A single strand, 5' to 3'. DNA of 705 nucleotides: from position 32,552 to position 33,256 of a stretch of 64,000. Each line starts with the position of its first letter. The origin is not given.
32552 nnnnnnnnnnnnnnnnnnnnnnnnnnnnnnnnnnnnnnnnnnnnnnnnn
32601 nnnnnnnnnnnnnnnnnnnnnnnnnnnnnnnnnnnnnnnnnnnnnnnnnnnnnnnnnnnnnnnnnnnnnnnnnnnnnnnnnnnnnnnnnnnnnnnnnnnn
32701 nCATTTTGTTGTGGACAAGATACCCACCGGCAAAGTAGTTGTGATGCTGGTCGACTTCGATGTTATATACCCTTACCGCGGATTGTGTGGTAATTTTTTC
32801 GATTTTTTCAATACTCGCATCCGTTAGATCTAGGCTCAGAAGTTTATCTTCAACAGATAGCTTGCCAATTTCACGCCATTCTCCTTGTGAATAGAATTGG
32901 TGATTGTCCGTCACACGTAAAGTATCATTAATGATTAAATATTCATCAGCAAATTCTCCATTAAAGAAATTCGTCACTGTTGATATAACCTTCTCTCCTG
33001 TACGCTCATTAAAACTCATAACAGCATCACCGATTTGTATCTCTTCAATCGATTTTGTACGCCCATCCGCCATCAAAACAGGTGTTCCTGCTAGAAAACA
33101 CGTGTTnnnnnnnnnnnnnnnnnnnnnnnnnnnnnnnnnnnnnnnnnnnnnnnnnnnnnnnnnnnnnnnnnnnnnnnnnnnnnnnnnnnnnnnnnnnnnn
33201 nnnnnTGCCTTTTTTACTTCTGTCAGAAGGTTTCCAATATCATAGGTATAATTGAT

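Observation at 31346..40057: An unusually ornate Rhs protein with seven accessory domains before a Hint domain inside the YD-repeat region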

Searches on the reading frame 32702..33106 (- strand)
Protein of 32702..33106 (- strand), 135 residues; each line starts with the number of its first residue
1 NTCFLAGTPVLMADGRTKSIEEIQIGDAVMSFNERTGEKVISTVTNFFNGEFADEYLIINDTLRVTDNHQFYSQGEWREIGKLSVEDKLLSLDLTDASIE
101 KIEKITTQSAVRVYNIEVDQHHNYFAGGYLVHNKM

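Call 36: search_protein_representatives(protein=window:32702-33106:-)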
Query: 135 residues. Proteins with E-value up to 0.001 (for the whole library): 16984; up to 1e-10: 3487; up to 1e-30: 107. The best 150 are listed.
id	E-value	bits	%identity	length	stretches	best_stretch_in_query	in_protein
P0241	6.6e-82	288.1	43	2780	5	2-124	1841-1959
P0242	7.1e-82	288.1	100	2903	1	1-135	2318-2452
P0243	6.2e-80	281.8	45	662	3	1-134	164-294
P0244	4.1e-79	279.1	39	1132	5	3-134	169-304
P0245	1.1e-75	268.0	45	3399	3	2-134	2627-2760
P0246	2.1e-67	241.3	48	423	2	2-134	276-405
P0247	8.6e-62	223.1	37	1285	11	1-74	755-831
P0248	2.8e-60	218.3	36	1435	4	3-134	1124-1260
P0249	1.3e-56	206.4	44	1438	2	3-134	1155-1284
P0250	1.7e-56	206.0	45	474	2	3-134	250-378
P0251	1.1e-55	203.4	45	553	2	2-134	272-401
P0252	3.2e-54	198.7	39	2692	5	2-125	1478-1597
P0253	1.2e-53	196.9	41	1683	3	2-125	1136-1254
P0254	7.5e-52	191.0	42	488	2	3-134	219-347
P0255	2.0e-50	186.4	38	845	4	2-126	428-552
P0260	2.3e-48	179.8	64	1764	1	1-126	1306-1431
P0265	3.8e-46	172.6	42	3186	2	3-134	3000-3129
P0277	5.2e-43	162.4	60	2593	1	2-135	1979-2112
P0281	7.4e-42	158.7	60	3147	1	2-135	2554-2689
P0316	9.2e-35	135.8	55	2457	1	3-134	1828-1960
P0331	4.0e-32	127.3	52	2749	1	3-127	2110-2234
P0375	3.7e-29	117.7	54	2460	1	3-134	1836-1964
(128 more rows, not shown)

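Call 39: search_protein_families(library=pfam, proteins=[P0281, P0277, P0331], max_evalue=0.0001)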
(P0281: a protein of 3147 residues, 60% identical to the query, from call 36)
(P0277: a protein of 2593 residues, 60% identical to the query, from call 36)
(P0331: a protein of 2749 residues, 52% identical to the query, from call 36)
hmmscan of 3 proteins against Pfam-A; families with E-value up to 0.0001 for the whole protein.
P0281 (3147 aa): 11 families
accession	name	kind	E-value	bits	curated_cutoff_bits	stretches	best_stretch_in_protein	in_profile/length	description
PF05593.20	RHS_repeat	-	6.4e-32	109.7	22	0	1191-1221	4-34/38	RHS Repeat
PF03534.18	SpvB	-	5.8e-20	72.1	22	1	135-291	2-174/287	Salmonella virulence plasmid 65kDa B protein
PF07081.18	DUF1349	-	6.1e-20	72.1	32.4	1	1913-2048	27-165/179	Protein of unknown function (DUF1349)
PF13517.12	FG-GAP_3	-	1.8e-19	70.6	26.9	2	579-639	1-59/61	FG-GAP-like repeat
PF12256.14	TcdB_toxin_midN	-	3.3e-18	66.1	24.8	1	836-956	30-167/181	Insecticide toxin TcdB middle/N-terminal region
PF01839.29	FG-GAP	-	5.1e-13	49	22.1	0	779-795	2-18/37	FG-GAP repeat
PF07591.16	PT-HINT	-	7.4e-13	49.4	27.7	1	2561-2687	1-136/137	Pretoxin HINT domain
PF00041.27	fn3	-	1.1e-07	32.3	25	1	2259-2326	10-75/84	Fibronectin type III domain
PF14623.11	Vint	-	1.2e-06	28.9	27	1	2555-2630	2-71/166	Hint-domain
PF01079.26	Hint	-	1.8e-05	24.9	29.7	1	2554-2626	12-89/213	Hint module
PF14890.11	Intein_splicing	-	5.7e-05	23.4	35.8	0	2563-2656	2-107/155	Intein splicing domain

P0277 (2593 aa): 9 families
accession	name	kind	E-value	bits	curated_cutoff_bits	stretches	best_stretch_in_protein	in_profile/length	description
PF12256.14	TcdB_toxin_midN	-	8.6e-31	107.1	24.8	1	712-867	17-179/181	Insecticide toxin TcdB middle/N-terminal region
PF13517.12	FG-GAP_3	-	7.1e-29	100.6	26.9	5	622-686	1-60/61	FG-GAP-like repeat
PF05593.20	RHS_repeat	-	2.7e-27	95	22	0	1363-1391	1-29/38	RHS Repeat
PF03534.18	SpvB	-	3.7e-25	89.2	22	1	116-271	2-183/287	Salmonella virulence plasmid 65kDa B protein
PF07591.16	PT-HINT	-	6e-16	59.4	27.7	1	1989-2107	4-126/137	Pretoxin HINT domain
PF01839.29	FG-GAP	-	5.7e-10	39.3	22.1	0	724-745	4-25/37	FG-GAP repeat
PF13385.13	Laminin_G_3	-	7.8e-09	36.3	27.6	1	1560-1748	2-150/151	Concanavalin A-like lectin/glucanases superfamily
PF14890.11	Intein_splicing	-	1.1e-06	28.9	35.8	0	1987-2110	1-155/155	Intein splicing domain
PF05203.21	Hom_end_hint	-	1.4e-06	28.9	32.1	0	1980-2007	1-28/228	Hom_end-associated Hint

P0331 (2749 aa): 11 families
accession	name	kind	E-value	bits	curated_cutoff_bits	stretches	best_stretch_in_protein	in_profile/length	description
PF05593.20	RHS_repeat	-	2.2e-28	98.4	22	2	1261-1295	1-35/38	RHS Repeat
PF12256.14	TcdB_toxin_midN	-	1.1e-24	87.2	24.8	1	686-811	30-179/181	Insecticide toxin TcdB middle/N-terminal region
PF03534.18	SpvB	-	3.4e-23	82.7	22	1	90-243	2-178/287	Salmonella virulence plasmid 65kDa B protein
PF07591.16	PT-HINT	-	3.8e-16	60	27.7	1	2119-2234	4-123/137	Pretoxin HINT domain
PF13385.13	Laminin_G_3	-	2.7e-11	44.3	27.6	1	1517-1669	19-150/151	Concanavalin A-like lectin/glucanases superfamily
PF05203.21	Hom_end_hint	-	3.6e-08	34.1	32.1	1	2110-2141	1-32/228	Hom_end-associated Hint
PF14623.11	Vint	-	2.2e-07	31.3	27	1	2109-2223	1-108/166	Hint-domain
PF01839.29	FG-GAP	-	4.7e-07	30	22.1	0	386-400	5-19/37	FG-GAP repeat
PF14890.11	Intein_splicing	-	2.7e-06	27.7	35.8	0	2117-2214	1-128/155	Intein splicing domain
PF13517.12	FG-GAP_3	-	4.5e-06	27.6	26.9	0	579-645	1-59/61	FG-GAP-like repeat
PF20041.5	DUF6443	-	6.5e-06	26.8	27.8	1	1100-1153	16-68/137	Domain of unknown function (DUF6443)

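Call 42: list_cluster_members(proteins=[P0242, P0281, P0277, P0331, P0316, P0375, P0260, P0241, P0245, P0265])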
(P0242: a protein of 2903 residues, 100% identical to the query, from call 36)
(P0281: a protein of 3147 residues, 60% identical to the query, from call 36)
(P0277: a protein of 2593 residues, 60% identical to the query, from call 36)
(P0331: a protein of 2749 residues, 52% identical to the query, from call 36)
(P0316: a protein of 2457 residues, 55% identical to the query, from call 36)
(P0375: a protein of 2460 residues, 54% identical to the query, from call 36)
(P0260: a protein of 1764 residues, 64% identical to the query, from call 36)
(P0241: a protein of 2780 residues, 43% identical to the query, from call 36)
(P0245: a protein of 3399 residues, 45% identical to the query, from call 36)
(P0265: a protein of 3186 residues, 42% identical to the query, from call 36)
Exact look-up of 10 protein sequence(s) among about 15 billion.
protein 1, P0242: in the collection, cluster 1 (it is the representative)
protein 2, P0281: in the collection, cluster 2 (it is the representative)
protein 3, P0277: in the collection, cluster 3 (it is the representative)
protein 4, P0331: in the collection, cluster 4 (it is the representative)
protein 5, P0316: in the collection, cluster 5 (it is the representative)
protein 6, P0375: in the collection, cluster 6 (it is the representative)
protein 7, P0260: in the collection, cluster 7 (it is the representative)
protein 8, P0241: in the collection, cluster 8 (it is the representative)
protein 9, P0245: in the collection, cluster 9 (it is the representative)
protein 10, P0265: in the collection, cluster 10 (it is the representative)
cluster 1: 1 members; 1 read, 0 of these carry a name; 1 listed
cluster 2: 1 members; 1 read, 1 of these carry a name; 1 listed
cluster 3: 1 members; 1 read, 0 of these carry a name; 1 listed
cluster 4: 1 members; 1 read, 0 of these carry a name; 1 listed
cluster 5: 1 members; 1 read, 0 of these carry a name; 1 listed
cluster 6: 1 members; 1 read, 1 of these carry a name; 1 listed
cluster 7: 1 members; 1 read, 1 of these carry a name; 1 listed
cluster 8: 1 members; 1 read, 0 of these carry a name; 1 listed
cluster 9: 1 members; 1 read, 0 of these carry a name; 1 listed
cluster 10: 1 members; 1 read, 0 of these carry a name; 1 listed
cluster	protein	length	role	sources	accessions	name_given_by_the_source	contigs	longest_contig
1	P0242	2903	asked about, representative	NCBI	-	-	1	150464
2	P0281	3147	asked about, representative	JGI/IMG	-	RHS repeat-associated protein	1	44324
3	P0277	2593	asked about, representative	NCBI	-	-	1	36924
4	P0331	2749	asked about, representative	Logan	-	-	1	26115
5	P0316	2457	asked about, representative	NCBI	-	-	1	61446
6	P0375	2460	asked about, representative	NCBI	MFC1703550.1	SpvB/TcaC N-terminal domain-containing protein [Candidatus Omnitrophota bacterium]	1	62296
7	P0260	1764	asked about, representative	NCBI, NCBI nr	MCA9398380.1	MAG: hypothetical protein KC618_01440, partial [Candidatus Omnitrophica bacterium] | hypothetical protein [Candidatus Omnitrophota bacterium]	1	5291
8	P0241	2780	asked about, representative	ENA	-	-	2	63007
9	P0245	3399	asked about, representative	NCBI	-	-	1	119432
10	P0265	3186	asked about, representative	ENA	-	-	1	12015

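Call 49: search_solved_structures(query=window:32702-33106:-, max_evalue=0.01, show_alignments=2)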
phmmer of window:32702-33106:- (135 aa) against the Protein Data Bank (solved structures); distinct sequences matched with E-value up to 0.01: 16.
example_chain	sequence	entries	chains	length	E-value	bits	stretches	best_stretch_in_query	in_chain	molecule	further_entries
2lwy_A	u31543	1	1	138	2.3e-12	50.5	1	3-133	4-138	BACTERIAL INTEIN-LIKE DOMAIN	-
6y75_B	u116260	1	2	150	2.2e-11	47.3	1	3-132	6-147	NAD(P)(+)--arginine ADP-ribosyltransferase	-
6y75_A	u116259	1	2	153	2.3e-11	47.2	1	3-132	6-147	NAD(P)(+)--arginine ADP-ribosyltransferase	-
6tmm_BBB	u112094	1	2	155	2.5e-11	47.1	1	3-132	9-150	NAD(P)(+)--arginine ADP-ribosyltransferase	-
6tmm_AAA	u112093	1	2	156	2.5e-11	47.1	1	3-132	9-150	NAD(P)(+)--arginine ADP-ribosyltransferase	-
8w20_A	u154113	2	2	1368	2.2e-10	44.1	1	4-127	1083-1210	Intein C-terminal splicing domain-containing protein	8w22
7cfv_A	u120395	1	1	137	2.3e-07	34.3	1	7-133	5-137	Spl DnaX mini-intein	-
4o1r_A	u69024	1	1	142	2.1e-05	27.9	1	15-133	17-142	Replicative DNA helicase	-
1mi8_A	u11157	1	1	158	0.00049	23.5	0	29-132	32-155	DnaB intein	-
1gpp_A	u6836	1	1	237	0.0017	21.8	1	2-38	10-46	ENDONUCLEASE PI-SCEI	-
3ifj_A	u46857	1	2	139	0.0023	21.3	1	65-133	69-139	Endonuclease PI-MtuI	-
2in0_A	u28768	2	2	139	0.0054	20.2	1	63-133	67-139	Endonuclease PI-MtuI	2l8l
6rpq_A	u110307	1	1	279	0.0064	19.9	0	101-133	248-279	Ubiquitin-like protein SMT3,1108aa long hypothetical cell division control protein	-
2in8_A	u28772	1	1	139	0.0077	19.7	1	63-133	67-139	Endonuclease PI-MtuI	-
3igd_A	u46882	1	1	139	0.0079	19.6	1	64-133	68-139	Endonuclease PI-MtuI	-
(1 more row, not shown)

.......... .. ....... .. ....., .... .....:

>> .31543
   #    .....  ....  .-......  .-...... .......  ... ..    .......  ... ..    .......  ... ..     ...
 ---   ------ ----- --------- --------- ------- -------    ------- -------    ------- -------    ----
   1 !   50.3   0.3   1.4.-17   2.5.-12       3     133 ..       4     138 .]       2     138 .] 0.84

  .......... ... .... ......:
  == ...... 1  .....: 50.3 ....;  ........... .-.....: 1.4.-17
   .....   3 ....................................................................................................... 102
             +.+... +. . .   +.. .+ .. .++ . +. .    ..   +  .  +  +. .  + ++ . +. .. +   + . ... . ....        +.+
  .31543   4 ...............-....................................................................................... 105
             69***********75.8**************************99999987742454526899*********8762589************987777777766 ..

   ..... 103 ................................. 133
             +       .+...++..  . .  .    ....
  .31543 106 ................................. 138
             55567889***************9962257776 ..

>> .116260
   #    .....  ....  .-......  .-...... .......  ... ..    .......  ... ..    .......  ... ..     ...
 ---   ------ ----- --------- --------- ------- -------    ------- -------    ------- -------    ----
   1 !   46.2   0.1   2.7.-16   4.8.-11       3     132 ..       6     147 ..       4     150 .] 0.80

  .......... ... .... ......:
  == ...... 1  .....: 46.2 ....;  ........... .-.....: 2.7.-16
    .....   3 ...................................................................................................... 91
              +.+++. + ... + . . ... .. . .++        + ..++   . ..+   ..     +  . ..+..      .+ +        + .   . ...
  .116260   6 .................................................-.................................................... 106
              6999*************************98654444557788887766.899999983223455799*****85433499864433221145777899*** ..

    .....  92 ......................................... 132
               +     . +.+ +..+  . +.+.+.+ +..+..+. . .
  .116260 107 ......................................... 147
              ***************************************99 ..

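Call 64: find_related_loci(query=A3, collection=genome_contigs, flank=3000)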
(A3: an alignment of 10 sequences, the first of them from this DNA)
Query A3 (132 aa) in genome_contigs; peptide patterns used: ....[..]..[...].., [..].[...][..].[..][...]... (x = any residue, [..] = any of these).
600 stretches matched a pattern (row limit reached: there are more); 545 encode a relative of the query (tblastn E <= 1e-3); the best 80 are kept; 79 distinct loci.
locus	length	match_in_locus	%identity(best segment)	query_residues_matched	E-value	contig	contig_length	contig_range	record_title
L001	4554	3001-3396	58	1-132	3e-48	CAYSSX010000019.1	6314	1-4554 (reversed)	MAG TPA_asm: uncultured bacterium isolate SRP342105_co1_457 genome assembly, contig: NODE_17508_length_6314_cov_9.532833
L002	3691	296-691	57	1-132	1e-47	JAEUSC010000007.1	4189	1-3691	MAG: Candidatus Omnitrophota bacterium isolate new MAG-293 k141_2904119, whole genome shotgun sequence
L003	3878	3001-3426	52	1-132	2e-39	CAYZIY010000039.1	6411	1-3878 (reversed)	MAG TPA_asm: uncultured Planctomycetales bacterium isolate SRP141376_co2_271 genome assembly, contig: NODE_20655_length_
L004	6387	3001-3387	48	1-132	8e-36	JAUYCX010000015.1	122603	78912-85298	MAG: Candidatus Omnitrophota bacterium isolate C20_maxbin.112_sub C20_k141_61823, whole genome shotgun sequence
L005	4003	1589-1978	44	1-132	4e-34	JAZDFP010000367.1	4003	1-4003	MAG: Planctomycetota bacterium isolate MEGAHIT-group-0.212 k141_7338737, whole genome shotgun sequence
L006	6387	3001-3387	45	1-132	7e-32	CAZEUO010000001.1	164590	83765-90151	MAG TPA_asm: uncultured Planctomycetales bacterium isolate SRP178908_co1_326 genome assembly, contig: NODE_29_length_164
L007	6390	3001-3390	43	1-132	3e-31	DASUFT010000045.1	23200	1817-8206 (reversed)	MAG TPA_asm: Candidatus Polarisedimenticolaceae bacterium isolate SMAG_U1386 k141_442879, whole genome shotgun sequence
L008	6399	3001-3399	45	1-132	1e-30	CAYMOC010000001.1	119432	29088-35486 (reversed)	MAG TPA_asm: uncultured Thermoplasmatales archaeon isolate SRP332253_co1_209 genome assembly, contig: NODE_101_length_11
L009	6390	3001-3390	45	1-132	4e-28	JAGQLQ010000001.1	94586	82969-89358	MAG: Candidatus Peregrinibacteria bacterium isolate HKST-UBA20 2015-01-06_1_(paired)_contig_4257, whole genome shotgun s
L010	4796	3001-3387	40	1-132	5e-26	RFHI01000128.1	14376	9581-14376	MAG: Candidatus Dadabacteria bacterium isolate J046 k99_587727, whole genome shotgun sequence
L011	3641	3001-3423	38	1-132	7e-26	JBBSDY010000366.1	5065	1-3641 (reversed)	MAG: Polyangiales bacterium isolate LS1_sbin.28 LS1_sbin.28_K_1292047_L_5065_cov_9.0000, whole genome shotgun sequence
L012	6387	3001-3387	42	1-131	1e-25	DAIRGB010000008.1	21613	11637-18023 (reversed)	MAG TPA_asm: Patescibacteria group bacterium isolate CTOTU29514 NODE_1490_length_21613_cov_6.120558, whole genome shotgu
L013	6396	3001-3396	47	1-132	6e-34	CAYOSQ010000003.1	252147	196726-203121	MAG TPA_asm: uncultured Planctomycetia bacterium isolate SRP077602_co2_125 genome assembly, contig: NODE_25_length_25214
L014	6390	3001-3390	39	1-132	4e-24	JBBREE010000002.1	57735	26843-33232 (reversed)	MAG: Candidatus Moraniibacteriota bacterium isolate Co_metawrap_2488 Cmw_2488_k141_11530211_length_57735_cov_11.0000, wh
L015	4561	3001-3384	42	1-131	8e-24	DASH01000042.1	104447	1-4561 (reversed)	MAG TPA_asm: Candidatus Woesearchaeota archaeon UBA153 UBA153_contig_43835, whole genome shotgun sequence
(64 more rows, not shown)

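Call 74: find_encoding_contigs(protein=P0375, flank=10000, max_places=2)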
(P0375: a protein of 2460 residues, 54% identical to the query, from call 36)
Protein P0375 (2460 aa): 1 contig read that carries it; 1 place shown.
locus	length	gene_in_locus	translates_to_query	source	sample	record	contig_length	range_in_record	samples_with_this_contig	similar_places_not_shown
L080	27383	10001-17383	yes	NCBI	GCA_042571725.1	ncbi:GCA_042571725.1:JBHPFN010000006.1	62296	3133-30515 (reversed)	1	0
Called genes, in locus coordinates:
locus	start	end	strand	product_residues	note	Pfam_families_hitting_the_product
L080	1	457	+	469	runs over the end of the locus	PF00890:FAD_binding_2, PF01134:GIDA (faint), PF01266:DAO (weak), PF01946:Thi4 (weak), PF07992:Pyr_redox_2 (faint), PF12831:FAD_oxidored (weak), PF13450:NAD_binding_8, PF01593:Amino_oxidase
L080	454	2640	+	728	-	PF16927:HisKA_7TM, PF13185:GAF_2 (weak), PF01590:GAF, PF13492:GAF_3, PF02518:HATPase_c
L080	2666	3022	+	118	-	PF00072:Response_reg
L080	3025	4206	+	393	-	PF13487:HD_5, PF01966:HD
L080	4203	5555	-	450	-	PF00512:HisKA, PF02518:HATPase_c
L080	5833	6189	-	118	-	PF00072:Response_reg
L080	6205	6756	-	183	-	PF12844:HTH_19 (weak), PF13443:HTH_26, PF01381:HTH_3, PF07883:Cupin_2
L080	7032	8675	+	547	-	PF02012:BNR (faint), PF14870:PSII_BNR, PF15902:Sortilin-Vps10 (faint)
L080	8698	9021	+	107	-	-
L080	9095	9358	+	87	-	PF04026:SpoVG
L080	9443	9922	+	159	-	PF01797:Y1_Tnp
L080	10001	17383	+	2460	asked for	PF03534:SpvB, PF13517:FG-GAP_3, PF12256:TcdB_toxin_midN, PF25023:TEN_YD-shell (weak), PF13385:Laminin_G_3, PF07591:PT-HINT, PF14623:Vint, PF25023:TEN_YD-shell, +3 more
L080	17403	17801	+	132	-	-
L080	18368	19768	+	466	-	PF14885:GHL15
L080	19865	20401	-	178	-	-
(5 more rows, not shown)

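Call 75: find_encoding_contigs(protein=P0316, flank=10000, max_places=2)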
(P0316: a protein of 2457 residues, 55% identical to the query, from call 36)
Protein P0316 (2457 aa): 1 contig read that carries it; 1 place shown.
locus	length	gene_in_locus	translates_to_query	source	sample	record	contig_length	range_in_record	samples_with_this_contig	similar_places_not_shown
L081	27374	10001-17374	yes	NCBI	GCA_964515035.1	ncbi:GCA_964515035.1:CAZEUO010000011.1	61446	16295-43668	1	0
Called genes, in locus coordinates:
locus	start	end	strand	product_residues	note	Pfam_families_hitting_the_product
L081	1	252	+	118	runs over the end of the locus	PF00072:Response_reg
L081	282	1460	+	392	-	PF01590:GAF (weak), PF13185:GAF_2 (weak), PF13487:HD_5, PF01966:HD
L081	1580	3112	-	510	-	-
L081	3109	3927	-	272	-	PF08843:AbiEii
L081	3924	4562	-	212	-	-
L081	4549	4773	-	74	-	-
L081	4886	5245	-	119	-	PF00072:Response_reg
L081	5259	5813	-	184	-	PF13443:HTH_26 (weak), PF13560:HTH_31 (faint), PF01381:HTH_3, PF07883:Cupin_2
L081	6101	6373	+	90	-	-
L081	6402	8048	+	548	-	PF15902:Sortilin-Vps10 (faint)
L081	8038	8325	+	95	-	-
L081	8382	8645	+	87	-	PF04026:SpoVG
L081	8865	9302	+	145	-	PF10543:ORF6N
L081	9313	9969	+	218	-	PF00932:LTD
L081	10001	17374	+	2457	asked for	PF03534:SpvB, PF13517:FG-GAP_3, PF12256:TcdB_toxin_midN, PF20041:DUF6443 (weak), PF05593:RHS_repeat (weak), PF25023:TEN_YD-shell, PF05203:Hom_end_hint (weak), PF07591:PT-HINT, +3 more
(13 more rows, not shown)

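Call 76: find_encoding_contigs(protein=P0281, flank=10000, max_places=2)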
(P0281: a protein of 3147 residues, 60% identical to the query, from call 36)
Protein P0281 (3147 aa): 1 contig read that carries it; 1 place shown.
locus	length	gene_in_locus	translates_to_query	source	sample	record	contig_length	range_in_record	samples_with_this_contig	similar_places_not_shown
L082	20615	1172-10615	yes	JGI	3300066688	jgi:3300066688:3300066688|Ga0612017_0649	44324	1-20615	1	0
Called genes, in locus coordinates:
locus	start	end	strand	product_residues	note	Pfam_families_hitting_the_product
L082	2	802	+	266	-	?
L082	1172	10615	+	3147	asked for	PF03534:SpvB, PF13517:FG-GAP_3 (weak), PF12256:TcdB_toxin_midN, PF25023:TEN_YD-shell (weak), PF07081:DUF1349, PF00041:fn3 (weak), PF07591:PT-HINT, PF25023:TEN_YD-shell, +5 more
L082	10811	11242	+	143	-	-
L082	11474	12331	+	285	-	PF02475:TRM5-TYW2_MTfase (faint), PF05050:Methyltransf_21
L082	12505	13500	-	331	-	-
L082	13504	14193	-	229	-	PF02585:PIG-L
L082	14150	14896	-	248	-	PF00535:Glycos_transf_2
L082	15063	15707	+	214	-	PF13412:HTH_24 (weak)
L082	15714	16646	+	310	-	PF01370:Epimerase, PF02719:Polysacc_synt_2, PF04321:RmlD_sub_bind, PF16363:GDP_Man_Dehyd, PF01073:3Beta_HSD, PF07993:NAD_binding_4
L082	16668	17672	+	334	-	PF00106:adh_short (weak), PF01073:3Beta_HSD, PF01370:Epimerase, PF02719:Polysacc_synt_2, PF04321:RmlD_sub_bind, PF07993:NAD_binding_4, PF13460:NAD_binding_10, PF16363:GDP_Man_Dehyd, +1 more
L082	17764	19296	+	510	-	PF01467:CTP_transf_like, PF00294:PfkB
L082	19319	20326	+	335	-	PF01073:3Beta_HSD, PF01370:Epimerase, PF02719:Polysacc_synt_2 (weak), PF03435:Sacchrp_dh_NADP (faint), PF04321:RmlD_sub_bind, PF05368:NmrA, PF13460:NAD_binding_10, PF16363:GDP_Man_Dehyd, +1 more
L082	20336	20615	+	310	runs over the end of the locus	PF00676:E1_dh, PF13292:DXP_synthase_N (weak)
